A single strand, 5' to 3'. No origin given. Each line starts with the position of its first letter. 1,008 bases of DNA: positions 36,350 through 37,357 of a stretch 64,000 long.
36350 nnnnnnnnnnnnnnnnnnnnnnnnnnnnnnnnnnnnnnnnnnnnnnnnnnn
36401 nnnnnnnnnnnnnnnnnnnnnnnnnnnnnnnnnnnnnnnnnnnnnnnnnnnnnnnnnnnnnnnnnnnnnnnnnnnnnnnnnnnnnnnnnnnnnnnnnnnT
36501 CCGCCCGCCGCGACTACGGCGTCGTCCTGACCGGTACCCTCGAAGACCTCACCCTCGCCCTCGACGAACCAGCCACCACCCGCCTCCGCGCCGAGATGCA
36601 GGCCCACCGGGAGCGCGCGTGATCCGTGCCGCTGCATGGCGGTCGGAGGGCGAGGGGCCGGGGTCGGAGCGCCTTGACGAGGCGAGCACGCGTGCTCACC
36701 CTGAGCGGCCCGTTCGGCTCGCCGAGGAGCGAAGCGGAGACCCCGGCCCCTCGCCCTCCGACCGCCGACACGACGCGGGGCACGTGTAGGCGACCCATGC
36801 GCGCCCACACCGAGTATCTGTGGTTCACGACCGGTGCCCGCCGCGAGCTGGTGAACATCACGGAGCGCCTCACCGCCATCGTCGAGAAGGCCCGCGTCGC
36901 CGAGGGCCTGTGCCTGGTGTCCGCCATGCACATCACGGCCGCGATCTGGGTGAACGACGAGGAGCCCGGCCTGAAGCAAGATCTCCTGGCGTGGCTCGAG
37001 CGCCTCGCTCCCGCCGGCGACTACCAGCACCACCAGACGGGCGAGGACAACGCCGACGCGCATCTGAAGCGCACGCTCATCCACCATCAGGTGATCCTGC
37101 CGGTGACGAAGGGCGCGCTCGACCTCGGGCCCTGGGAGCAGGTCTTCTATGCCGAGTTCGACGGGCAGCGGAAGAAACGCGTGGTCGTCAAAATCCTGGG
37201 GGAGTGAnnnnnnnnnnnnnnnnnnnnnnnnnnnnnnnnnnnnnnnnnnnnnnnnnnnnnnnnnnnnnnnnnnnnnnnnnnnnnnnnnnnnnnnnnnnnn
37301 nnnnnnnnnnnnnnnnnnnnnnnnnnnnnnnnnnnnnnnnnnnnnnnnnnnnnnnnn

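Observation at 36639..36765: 28-bp perfect inverted repeat with a structured 71-nt loop between hyuB and yjbQ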

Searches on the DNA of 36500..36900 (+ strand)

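Call 35: search_rna_families(source=window, start=36500, end=36900, threshold=evalue, max_evalue=10)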
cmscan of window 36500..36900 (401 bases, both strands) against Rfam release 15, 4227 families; matches with E-value up to 10: 8.
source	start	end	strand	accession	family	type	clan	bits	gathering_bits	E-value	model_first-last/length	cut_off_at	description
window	36636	36768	+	RF03964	mir-H1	Gene; miRNA;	-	28.6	97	0.0094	1-85/85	no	mir-H1 microRNA precursor family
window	36636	36768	-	RF03964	mir-H1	Gene; miRNA;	-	26.8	97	0.024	1-85/85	no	mir-H1 microRNA precursor family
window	36642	36762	+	RF03878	mir-B6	Gene; miRNA;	-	22.9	89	0.91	1-83/83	no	mir-B6 microRNA precursor family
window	36642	36762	-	RF03878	mir-B6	Gene; miRNA;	-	22.3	89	1.2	1-83/83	no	mir-B6 microRNA precursor family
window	36647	36757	+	RF03558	mir-629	Gene; miRNA;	-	21.6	72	0.4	1-83/83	no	mir-629 microRNA precursor family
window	36647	36757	-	RF03558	mir-629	Gene; miRNA;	-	21.4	72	0.45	1-83/83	no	mir-629 microRNA precursor family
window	36692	36735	-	RF01762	whalefall-1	Gene; sRNA;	-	12.1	37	2.9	1-56/56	no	Whalefall-1 RNA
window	36713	36758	-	RF02133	HOXB13-AS1_2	Gene; lncRNA;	-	11.5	40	3.3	1-81/81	no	HOXB13 antisense RNA 1 conserved region 2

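Call 37: search_dna_similar(query=window:36623-36796:+, collection=plasmids, mode=distant, max_evalue=0.01)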
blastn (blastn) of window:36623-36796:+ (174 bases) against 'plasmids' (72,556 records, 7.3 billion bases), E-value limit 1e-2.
No match.

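Call 38: search_dna_similar(query=window:36623-36796:+, collection=phages, mode=distant, max_evalue=0.01)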
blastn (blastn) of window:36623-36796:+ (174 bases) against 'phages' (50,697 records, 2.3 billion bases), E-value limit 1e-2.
No match.

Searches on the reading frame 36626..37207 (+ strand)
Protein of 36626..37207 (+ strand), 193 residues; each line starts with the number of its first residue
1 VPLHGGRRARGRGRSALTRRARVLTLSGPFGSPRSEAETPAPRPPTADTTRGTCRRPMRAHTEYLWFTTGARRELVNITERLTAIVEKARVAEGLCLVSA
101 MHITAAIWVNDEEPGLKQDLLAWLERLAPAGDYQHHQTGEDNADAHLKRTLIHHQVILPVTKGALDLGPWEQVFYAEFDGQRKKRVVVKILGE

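Call 8: search_protein_families(library=pfam, proteins=[window:36626-37207:+])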
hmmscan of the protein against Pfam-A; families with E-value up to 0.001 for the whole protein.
window:36626-37207:+ (193 aa): 1 family
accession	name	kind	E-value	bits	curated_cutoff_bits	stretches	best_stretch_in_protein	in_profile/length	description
PF01894.22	UPF0047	-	5.6e-37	126.9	27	1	77-190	1-117/117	Uncharacterised protein family UPF0047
